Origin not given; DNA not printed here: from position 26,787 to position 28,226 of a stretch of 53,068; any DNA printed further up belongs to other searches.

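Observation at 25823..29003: had-oah-dch: the ring-hydrolysis stage of the anaerobic benzoyl-CoA pathway, with no dearomatising reductase next to it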

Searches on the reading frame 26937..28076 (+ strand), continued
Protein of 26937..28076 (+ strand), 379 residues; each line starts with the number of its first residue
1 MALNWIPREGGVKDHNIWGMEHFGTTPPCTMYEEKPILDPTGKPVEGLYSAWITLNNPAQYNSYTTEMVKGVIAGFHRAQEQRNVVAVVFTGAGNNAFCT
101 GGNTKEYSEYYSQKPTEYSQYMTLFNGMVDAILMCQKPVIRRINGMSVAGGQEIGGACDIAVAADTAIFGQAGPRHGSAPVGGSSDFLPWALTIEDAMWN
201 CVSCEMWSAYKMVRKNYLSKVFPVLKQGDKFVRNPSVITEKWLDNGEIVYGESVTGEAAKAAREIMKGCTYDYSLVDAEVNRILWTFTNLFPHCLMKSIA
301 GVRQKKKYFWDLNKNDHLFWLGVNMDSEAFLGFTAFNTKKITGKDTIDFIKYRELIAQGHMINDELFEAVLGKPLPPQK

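Call 23: search_protein_families(library=ncbifam, max_evalue=1e-30, proteins=[L109:7302-8069:+, L096:7312-8079:+, L086:3795-4550:-, L112:7224-7985:+, L089:4626-5372:+, L070:9218-9976:+, L111:9392-10147:+, L061:7331-8098:+, L047:7786-8553:+, L093:4663-5445:+])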
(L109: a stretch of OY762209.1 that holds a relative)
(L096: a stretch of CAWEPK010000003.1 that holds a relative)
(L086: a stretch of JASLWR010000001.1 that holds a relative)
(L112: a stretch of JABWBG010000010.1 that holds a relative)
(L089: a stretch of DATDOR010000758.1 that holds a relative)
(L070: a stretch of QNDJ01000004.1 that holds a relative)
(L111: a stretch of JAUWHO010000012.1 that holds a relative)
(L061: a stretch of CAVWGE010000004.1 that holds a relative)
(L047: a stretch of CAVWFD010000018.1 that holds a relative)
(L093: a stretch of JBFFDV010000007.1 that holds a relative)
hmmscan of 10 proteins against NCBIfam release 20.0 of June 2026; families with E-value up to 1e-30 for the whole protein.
L109:7302-8069:+ (256 aa): 21 families
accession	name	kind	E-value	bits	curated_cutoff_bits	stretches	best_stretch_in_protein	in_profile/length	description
NF004475.0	PRK05809.1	subfamily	7e-49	166.6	394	1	1-256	1-260/260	short-chain-enoyl-CoA hydratase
NF005802.0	PRK07657.1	equivalog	5.3e-44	150.7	363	1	10-254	10-258/260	enoyl-CoA hydratase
NF004517.0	PRK05862.1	equivalog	5.3e-42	144.1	396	1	1-255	1-256/257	enoyl-CoA hydratase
NF051848.1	EnCoAHydtEchA19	equivalog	4.8e-40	137.7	400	1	5-255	1-257/258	enoyl-CoA hydratase EchA19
TIGR03189.1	dienoyl_CoA_hyt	equivalog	6.1e-40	137.1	292.5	1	8-256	5-251/251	cyclohexa-1,5-dienecarbonyl-CoA hydratase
NF006008.0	PRK08139.1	equivalog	7.3e-40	137.2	313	1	6-255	13-265/266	enoyl-CoA hydratase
NF005803.0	PRK07658.1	equivalog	4.5e-37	127.8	313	1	5-256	3-257/257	enoyl-CoA hydratase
NF006566.0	PRK09076.1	subfamily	5.4e-37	127.8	286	1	5-255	6-259/260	enoyl-CoA hydratase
NF004634.0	PRK05980.1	equivalog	2.7e-36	125.3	375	1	5-253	4-260/263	crotonase/enoyl-CoA hydratase family protein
NF004796.0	PRK06144.1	subfamily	4.4e-36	124.7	272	1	5-254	9-260/262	enoyl-CoA hydratase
NF042430.2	EnCoAhydt_DpgD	equivalog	4.7e-36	124.6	400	1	8-255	1-257/258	enoyl-CoA-hydratase DpgD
NF004781.0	PRK06127.1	subfamily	7.7e-35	120.8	291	1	5-254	12-267/269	enoyl-CoA hydratase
NF006007.0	PRK08138.1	subfamily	9.4e-35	120.2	355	1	8-255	12-260/261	enoyl-CoA hydratase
NF006109.0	PRK08260.1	subfamily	4.7e-34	118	320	0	93-255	113-277/296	enoyl-CoA hydratase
NF007239.0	PRK09674.1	equivalog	1.8e-33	116.1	371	1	4-254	4-255/257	2,3-dehydroadipyl-CoA hydratase PaaF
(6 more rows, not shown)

L096:7312-8079:+ (256 aa): 26 families (the best 25 are shown)
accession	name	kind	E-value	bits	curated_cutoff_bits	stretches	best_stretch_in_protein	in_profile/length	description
NF004475.0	PRK05809.1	subfamily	8.9e-51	172.9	394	1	1-254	1-258/260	short-chain-enoyl-CoA hydratase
NF004517.0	PRK05862.1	equivalog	1.5e-47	162.3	396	1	1-255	1-256/257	enoyl-CoA hydratase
TIGR03189.1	dienoyl_CoA_hyt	equivalog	9.3e-46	156.2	292.5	1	9-255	6-250/251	cyclohexa-1,5-dienecarbonyl-CoA hydratase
NF006008.0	PRK08139.1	equivalog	3.7e-44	151.2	313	1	4-255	11-265/266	enoyl-CoA hydratase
NF051848.1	EnCoAHydtEchA19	equivalog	4e-43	147.8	400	1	7-255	3-257/258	enoyl-CoA hydratase EchA19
NF004634.0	PRK05980.1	equivalog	1.7e-41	142.3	375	1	5-252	4-259/263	crotonase/enoyl-CoA hydratase family protein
NF005802.0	PRK07657.1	equivalog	1.9e-41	142.3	363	1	6-255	5-259/260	enoyl-CoA hydratase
NF006007.0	PRK08138.1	subfamily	2e-41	142.1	355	1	9-254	13-259/261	enoyl-CoA hydratase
NF006566.0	PRK09076.1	subfamily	2.1e-41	142.2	286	1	3-255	4-259/260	enoyl-CoA hydratase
NF005803.0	PRK07658.1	equivalog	3.6e-41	141.3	313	1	5-255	3-256/257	enoyl-CoA hydratase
NF042430.2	EnCoAhydt_DpgD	equivalog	3.3e-39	134.9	400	1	8-254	1-256/258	enoyl-CoA-hydratase DpgD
NF006699.0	PRK09245.1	subfamily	4.3e-39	134.4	354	1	4-255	3-265/266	crotonase/enoyl-CoA hydratase family protein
NF007239.0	PRK09674.1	equivalog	8.5e-39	133.6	371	1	5-254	5-255/257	2,3-dehydroadipyl-CoA hydratase PaaF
NF004796.0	PRK06144.1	subfamily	1.9e-38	132.4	272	1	4-254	8-260/262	enoyl-CoA hydratase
NF004781.0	PRK06127.1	subfamily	7.8e-38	130.7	291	1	5-254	12-267/269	enoyl-CoA hydratase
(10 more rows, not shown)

L086:3795-4550:- (252 aa): 31 families (the best 25 are shown)
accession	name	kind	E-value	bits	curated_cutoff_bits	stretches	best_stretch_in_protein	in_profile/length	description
TIGR03189.1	dienoyl_CoA_hyt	equivalog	8.2e-52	176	292.5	1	14-252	11-248/251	cyclohexa-1,5-dienecarbonyl-CoA hydratase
NF051848.1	EnCoAHydtEchA19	equivalog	9.5e-52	176.1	400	1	6-252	2-255/258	enoyl-CoA hydratase EchA19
NF006008.0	PRK08139.1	equivalog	3.7e-50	170.9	313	1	5-252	12-263/266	enoyl-CoA hydratase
NF004517.0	PRK05862.1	equivalog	9.9e-48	162.9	396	1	1-251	1-253/257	enoyl-CoA hydratase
NF004475.0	PRK05809.1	subfamily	5.7e-46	157.1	394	1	1-250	1-255/260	short-chain-enoyl-CoA hydratase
NF006100.0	PRK08252.1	subfamily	2.3e-44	151.9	282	1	4-252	3-251/254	crotonase/enoyl-CoA hydratase family protein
NF005803.0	PRK07658.1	equivalog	5.5e-44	150.5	313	1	6-251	4-253/257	enoyl-CoA hydratase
NF006007.0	PRK08138.1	subfamily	1.4e-41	142.6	355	1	9-252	13-258/261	enoyl-CoA hydratase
NF005073.0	PRK06495.1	subfamily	3.8e-40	137.8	296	1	6-250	6-252/257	enoyl-CoA hydratase/isomerase family protein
NF042430.2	EnCoAhydt_DpgD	equivalog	8.1e-40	136.9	400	1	10-252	3-255/258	enoyl-CoA-hydratase DpgD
NF004634.0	PRK05980.1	equivalog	2.7e-39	135.1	375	1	4-250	3-258/263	crotonase/enoyl-CoA hydratase family protein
NF007239.0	PRK09674.1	equivalog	2.8e-38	131.8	371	1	2-252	2-254/257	2,3-dehydroadipyl-CoA hydratase PaaF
NF006109.0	PRK08260.1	subfamily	7.2e-37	127.2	320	0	89-252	111-275/296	enoyl-CoA hydratase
NF006699.0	PRK09245.1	subfamily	1e-36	126.6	354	1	5-251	4-262/266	crotonase/enoyl-CoA hydratase family protein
NF005802.0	PRK07657.1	equivalog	2.4e-36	125.6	363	1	11-251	11-256/260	enoyl-CoA hydratase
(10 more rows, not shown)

L112:7224-7985:+ (254 aa): 26 families (the best 25 are shown)
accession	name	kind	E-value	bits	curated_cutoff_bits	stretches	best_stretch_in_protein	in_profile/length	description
NF051848.1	EnCoAHydtEchA19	equivalog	3.1e-49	167.8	400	1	8-253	4-257/258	enoyl-CoA hydratase EchA19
NF004517.0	PRK05862.1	equivalog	3.7e-47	161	396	1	3-253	3-256/257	enoyl-CoA hydratase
TIGR03189.1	dienoyl_CoA_hyt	equivalog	6.5e-47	159.9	292.5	1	16-252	13-249/251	cyclohexa-1,5-dienecarbonyl-CoA hydratase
NF005803.0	PRK07658.1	equivalog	1.6e-45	155.6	313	1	5-252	3-255/257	enoyl-CoA hydratase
NF006008.0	PRK08139.1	equivalog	6.2e-45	153.8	313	1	3-253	10-265/266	enoyl-CoA hydratase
NF004475.0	PRK05809.1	subfamily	9.1e-43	146.6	394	1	6-250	6-256/260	short-chain-enoyl-CoA hydratase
NF006007.0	PRK08138.1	subfamily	1e-42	146.3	355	1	10-252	14-259/261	enoyl-CoA hydratase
NF007239.0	PRK09674.1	equivalog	7.6e-42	143.5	371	1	4-251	4-254/257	2,3-dehydroadipyl-CoA hydratase PaaF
NF005073.0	PRK06495.1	subfamily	1e-41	143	296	1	5-252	5-255/257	enoyl-CoA hydratase/isomerase family protein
NF006566.0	PRK09076.1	subfamily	2e-41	142.3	286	1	6-253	7-259/260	enoyl-CoA hydratase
NF005802.0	PRK07657.1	equivalog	7.3e-41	140.4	363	1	9-252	9-258/260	enoyl-CoA hydratase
NF006100.0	PRK08252.1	subfamily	1e-39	136.7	282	1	6-252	5-252/254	crotonase/enoyl-CoA hydratase family protein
NF004634.0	PRK05980.1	equivalog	3.6e-38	131.5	375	1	6-250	5-259/263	crotonase/enoyl-CoA hydratase family protein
NF006140.0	PRK08290.1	subfamily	9.1e-37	126.8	280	0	83-208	113-237/292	enoyl-CoA hydratase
NF004796.0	PRK06144.1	subfamily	5e-36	124.5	272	1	4-252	8-260/262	enoyl-CoA hydratase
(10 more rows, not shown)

L089:4626-5372:+ (249 aa): 20 families
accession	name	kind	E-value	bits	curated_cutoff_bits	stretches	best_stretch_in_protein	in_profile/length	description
TIGR03189.1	dienoyl_CoA_hyt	equivalog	1.9e-49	168.2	292.5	1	4-247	6-249/251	cyclohexa-1,5-dienecarbonyl-CoA hydratase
NF051848.1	EnCoAHydtEchA19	equivalog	1.5e-48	165.6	400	1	4-248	5-257/258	enoyl-CoA hydratase EchA19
NF004517.0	PRK05862.1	equivalog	9.6e-48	162.9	396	1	3-249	8-257/257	enoyl-CoA hydratase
NF005803.0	PRK07658.1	equivalog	2e-46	158.5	313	1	4-247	7-255/257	enoyl-CoA hydratase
NF006008.0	PRK08139.1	equivalog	4.4e-43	147.7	313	1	3-248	15-265/266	enoyl-CoA hydratase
NF006007.0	PRK08138.1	subfamily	3.7e-42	144.5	355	1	5-247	14-259/261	enoyl-CoA hydratase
NF004475.0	PRK05809.1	subfamily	5e-41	140.9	394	1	3-246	8-257/260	short-chain-enoyl-CoA hydratase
NF006566.0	PRK09076.1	subfamily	2e-40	139.1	286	1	4-248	10-259/260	enoyl-CoA hydratase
NF007239.0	PRK09674.1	equivalog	3.1e-40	138.3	371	1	5-247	10-255/257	2,3-dehydroadipyl-CoA hydratase PaaF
NF005802.0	PRK07657.1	equivalog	5.4e-40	137.5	363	1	6-246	11-257/260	enoyl-CoA hydratase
NF006100.0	PRK08252.1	subfamily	3.8e-38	131.5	282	1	1-247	5-252/254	crotonase/enoyl-CoA hydratase family protein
NF004634.0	PRK05980.1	equivalog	2e-37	129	375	1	2-247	6-261/263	crotonase/enoyl-CoA hydratase family protein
NF005073.0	PRK06495.1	subfamily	2.1e-36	125.6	296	1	3-247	8-255/257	enoyl-CoA hydratase/isomerase family protein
NF004781.0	PRK06127.1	subfamily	6.3e-36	124.4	291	1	3-247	15-267/269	enoyl-CoA hydratase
NF006140.0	PRK08290.1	subfamily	2.5e-35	122.1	280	0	78-203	113-237/292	enoyl-CoA hydratase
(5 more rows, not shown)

L070:9218-9976:+ (253 aa): 27 families (the best 25 are shown)
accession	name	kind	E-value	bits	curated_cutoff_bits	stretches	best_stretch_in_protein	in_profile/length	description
NF004475.0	PRK05809.1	subfamily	2.1e-48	165.1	394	1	2-250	4-257/260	short-chain-enoyl-CoA hydratase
NF004517.0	PRK05862.1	equivalog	2.4e-47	161.6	396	1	13-250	15-254/257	enoyl-CoA hydratase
NF005803.0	PRK07658.1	equivalog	2.5e-47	161.4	313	1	3-253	3-257/257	enoyl-CoA hydratase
NF051848.1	EnCoAHydtEchA19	equivalog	5e-47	160.6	400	1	15-253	13-258/258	enoyl-CoA hydratase EchA19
NF006008.0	PRK08139.1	equivalog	1e-46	159.7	313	1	13-252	22-265/266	enoyl-CoA hydratase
NF005802.0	PRK07657.1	equivalog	4.5e-45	154.2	363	1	12-253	14-260/260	enoyl-CoA hydratase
TIGR03189.1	dienoyl_CoA_hyt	equivalog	1.3e-44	152.4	292.5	1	14-251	13-249/251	cyclohexa-1,5-dienecarbonyl-CoA hydratase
NF007239.0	PRK09674.1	equivalog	6.6e-44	150.3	371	1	13-253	15-257/257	2,3-dehydroadipyl-CoA hydratase PaaF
NF006007.0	PRK08138.1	subfamily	2.1e-43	148.6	355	1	13-253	19-261/261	enoyl-CoA hydratase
NF005073.0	PRK06495.1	subfamily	3.4e-42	144.5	296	1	11-252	13-256/257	enoyl-CoA hydratase/isomerase family protein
NF042430.2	EnCoAhydt_DpgD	equivalog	8.3e-42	143.4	400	1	8-252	3-257/258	enoyl-CoA-hydratase DpgD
NF006566.0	PRK09076.1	subfamily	8.1e-41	140.3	286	1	4-251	7-258/260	enoyl-CoA hydratase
NF006100.0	PRK08252.1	subfamily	2.7e-38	132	282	1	14-253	15-254/254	crotonase/enoyl-CoA hydratase family protein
NF004634.0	PRK05980.1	equivalog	2.1e-36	125.6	375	1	9-250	10-260/263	crotonase/enoyl-CoA hydratase family protein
NF004795.0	PRK06143.1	subfamily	3.3e-35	121.9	283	1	16-247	24-258/260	enoyl-CoA hydratase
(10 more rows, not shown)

L111:9392-10147:+ (252 aa): 32 families (the best 25 are shown)
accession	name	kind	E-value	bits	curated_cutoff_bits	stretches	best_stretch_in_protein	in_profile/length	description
NF004475.0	PRK05809.1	subfamily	5.7e-53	180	394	1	2-252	5-260/260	short-chain-enoyl-CoA hydratase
NF006008.0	PRK08139.1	equivalog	3.8e-52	177.5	313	1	3-251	13-265/266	enoyl-CoA hydratase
NF004517.0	PRK05862.1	equivalog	1.1e-51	175.8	396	1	2-252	5-257/257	enoyl-CoA hydratase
NF006007.0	PRK08138.1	subfamily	2.1e-51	174.8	355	1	6-251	13-260/261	enoyl-CoA hydratase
TIGR03189.1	dienoyl_CoA_hyt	equivalog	1.9e-49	168.2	292.5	1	4-252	4-251/251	cyclohexa-1,5-dienecarbonyl-CoA hydratase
NF005803.0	PRK07658.1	equivalog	2.3e-48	164.8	313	1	3-252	4-257/257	enoyl-CoA hydratase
NF051848.1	EnCoAHydtEchA19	equivalog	2.8e-48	164.7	400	1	3-252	2-258/258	enoyl-CoA hydratase EchA19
NF005802.0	PRK07657.1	equivalog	1.2e-46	159.4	363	1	7-250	10-258/260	enoyl-CoA hydratase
NF007239.0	PRK09674.1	equivalog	3.2e-46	157.9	371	1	3-251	6-256/257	2,3-dehydroadipyl-CoA hydratase PaaF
NF004634.0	PRK05980.1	equivalog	1.5e-45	155.7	375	1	3-250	5-261/263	crotonase/enoyl-CoA hydratase family protein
NF006100.0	PRK08252.1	subfamily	2.7e-44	151.6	282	1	3-250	5-252/254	crotonase/enoyl-CoA hydratase family protein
NF006566.0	PRK09076.1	subfamily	7.9e-43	146.9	286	1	3-252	7-260/260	enoyl-CoA hydratase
NF005073.0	PRK06495.1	subfamily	7.6e-40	136.8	296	1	5-252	8-257/257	enoyl-CoA hydratase/isomerase family protein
NF042430.2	EnCoAhydt_DpgD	equivalog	3.4e-39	134.8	400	1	6-251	2-257/258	enoyl-CoA-hydratase DpgD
NF004795.0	PRK06143.1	subfamily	3.2e-38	131.7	283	1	6-246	14-258/260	enoyl-CoA hydratase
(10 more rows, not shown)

L061:7331-8098:+ (256 aa): 41 families (the best 25 are shown)
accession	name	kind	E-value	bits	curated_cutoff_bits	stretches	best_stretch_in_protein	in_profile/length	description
NF004475.0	PRK05809.1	subfamily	6.4e-62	209.4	394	1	1-256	1-260/260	short-chain-enoyl-CoA hydratase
NF006008.0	PRK08139.1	equivalog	2.4e-54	184.6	313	1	6-255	13-265/266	enoyl-CoA hydratase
NF005803.0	PRK07658.1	equivalog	1.9e-52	178.2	313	1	5-256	3-257/257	enoyl-CoA hydratase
NF006566.0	PRK09076.1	subfamily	4.3e-50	170.7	286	1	4-256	5-260/260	enoyl-CoA hydratase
NF051848.1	EnCoAHydtEchA19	equivalog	2.1e-49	168.4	400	1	6-255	2-257/258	enoyl-CoA hydratase EchA19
NF004517.0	PRK05862.1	equivalog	2.5e-49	168.1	396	1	1-255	1-256/257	enoyl-CoA hydratase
NF007239.0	PRK09674.1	equivalog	2.4e-46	158.3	371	1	6-254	6-255/257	2,3-dehydroadipyl-CoA hydratase PaaF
NF006007.0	PRK08138.1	subfamily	2.7e-46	158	355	1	9-255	13-260/261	enoyl-CoA hydratase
NF042430.2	EnCoAhydt_DpgD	equivalog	1.2e-44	152.7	400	1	9-255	2-257/258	enoyl-CoA-hydratase DpgD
NF004634.0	PRK05980.1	equivalog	1.5e-44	152.4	375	1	6-253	5-260/263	crotonase/enoyl-CoA hydratase family protein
NF005802.0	PRK07657.1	equivalog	3.7e-44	151.2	363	1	10-254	10-258/260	enoyl-CoA hydratase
TIGR03210.1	badI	equivalog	8.6e-44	149.8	467.6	1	3-254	1-254/256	2-ketocyclohexanecarboxyl-CoA hydrolase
TIGR01929.1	menB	equivalog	2.2e-43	148.7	342.7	1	4-253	2-256/259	1,4-dihydroxy-2-naphthoyl-CoA synthase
NF006100.0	PRK08252.1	subfamily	4.2e-43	147.8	282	1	5-255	4-253/254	crotonase/enoyl-CoA hydratase family protein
NF005637.0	PRK07396.1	equivalog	5.3e-43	147.4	380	1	2-253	11-266/273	1,4-dihydroxy-2-naphthoyl-CoA synthase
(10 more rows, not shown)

L047:7786-8553:+ (256 aa): 47 families (the best 25 are shown)
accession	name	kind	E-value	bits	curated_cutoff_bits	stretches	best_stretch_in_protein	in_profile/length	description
NF004475.0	PRK05809.1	subfamily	3.6e-61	206.9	394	1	1-256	1-260/260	short-chain-enoyl-CoA hydratase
NF006008.0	PRK08139.1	equivalog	7.4e-58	196.2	313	1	7-255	14-265/266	enoyl-CoA hydratase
NF006566.0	PRK09076.1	subfamily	1.7e-52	178.6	286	1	4-254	5-258/260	enoyl-CoA hydratase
NF005803.0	PRK07658.1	equivalog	6.4e-51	173.2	313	1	5-256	3-257/257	enoyl-CoA hydratase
NF004517.0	PRK05862.1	equivalog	2e-50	171.7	396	1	1-254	1-255/257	enoyl-CoA hydratase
NF051848.1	EnCoAHydtEchA19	equivalog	3.3e-50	171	400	1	6-256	2-258/258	enoyl-CoA hydratase EchA19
NF042430.2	EnCoAhydt_DpgD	equivalog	1.6e-49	168.7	400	1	9-255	2-257/258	enoyl-CoA-hydratase DpgD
NF007239.0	PRK09674.1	equivalog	3.1e-48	164.5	371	1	4-256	4-257/257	2,3-dehydroadipyl-CoA hydratase PaaF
NF004634.0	PRK05980.1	equivalog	7.8e-48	163.1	375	1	5-254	4-261/263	crotonase/enoyl-CoA hydratase family protein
NF006007.0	PRK08138.1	subfamily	4.6e-46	157.3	355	1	9-256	13-261/261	enoyl-CoA hydratase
NF005802.0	PRK07657.1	equivalog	3.6e-45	154.5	363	1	10-256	10-260/260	enoyl-CoA hydratase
NF006100.0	PRK08252.1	subfamily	9.9e-45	153.1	282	1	5-256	4-254/254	crotonase/enoyl-CoA hydratase family protein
NF005073.0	PRK06495.1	subfamily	1.8e-43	148.7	296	1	6-255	6-256/257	enoyl-CoA hydratase/isomerase family protein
TIGR01929.1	menB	equivalog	7e-43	147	342.7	1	3-253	1-256/259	1,4-dihydroxy-2-naphthoyl-CoA synthase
NF005637.0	PRK07396.1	equivalog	1.3e-42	146.1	380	1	2-254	11-267/273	1,4-dihydroxy-2-naphthoyl-CoA synthase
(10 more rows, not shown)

L093:4663-5445:+ (261 aa): 61 families (the best 25 are shown)
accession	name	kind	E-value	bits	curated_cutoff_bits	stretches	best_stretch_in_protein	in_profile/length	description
NF004475.0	PRK05809.1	subfamily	6.7e-99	330.6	394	1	1-261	1-260/260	short-chain-enoyl-CoA hydratase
NF005802.0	PRK07657.1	equivalog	7.9e-81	271.4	363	1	10-260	10-259/260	enoyl-CoA hydratase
NF005803.0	PRK07658.1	equivalog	2.9e-80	269.4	313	1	5-261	3-257/257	enoyl-CoA hydratase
NF004517.0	PRK05862.1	equivalog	7.6e-79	264.8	396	1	1-260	1-256/257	enoyl-CoA hydratase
NF006007.0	PRK08138.1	subfamily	4.3e-78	262.3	355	1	9-261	13-261/261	enoyl-CoA hydratase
NF004634.0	PRK05980.1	equivalog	8.6e-76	254.8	375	1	5-260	4-262/263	crotonase/enoyl-CoA hydratase family protein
NF007239.0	PRK09674.1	equivalog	2.3e-75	253.4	371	1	4-261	4-257/257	2,3-dehydroadipyl-CoA hydratase PaaF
NF051848.1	EnCoAHydtEchA19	equivalog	3.3e-70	236.6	400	1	7-261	3-258/258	enoyl-CoA hydratase EchA19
NF004781.0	PRK06127.1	subfamily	8.2e-68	229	291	1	5-261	12-269/269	enoyl-CoA hydratase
NF006566.0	PRK09076.1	subfamily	2.2e-65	220.8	286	1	4-259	5-258/260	enoyl-CoA hydratase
NF004840.0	PRK06190.1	equivalog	5.2e-63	213.1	253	1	4-231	4-229/260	enoyl-CoA hydratase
NF006699.0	PRK09245.1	subfamily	1e-62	211.8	354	1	4-261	3-266/266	crotonase/enoyl-CoA hydratase family protein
NF005073.0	PRK06495.1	subfamily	2.2e-60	204.1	296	1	5-261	5-257/257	enoyl-CoA hydratase/isomerase family protein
NF006100.0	PRK08252.1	subfamily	2e-59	201.3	282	1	5-261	4-254/254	crotonase/enoyl-CoA hydratase family protein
NF004796.0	PRK06144.1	subfamily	2.3e-58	197.7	272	1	5-261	9-262/262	enoyl-CoA hydratase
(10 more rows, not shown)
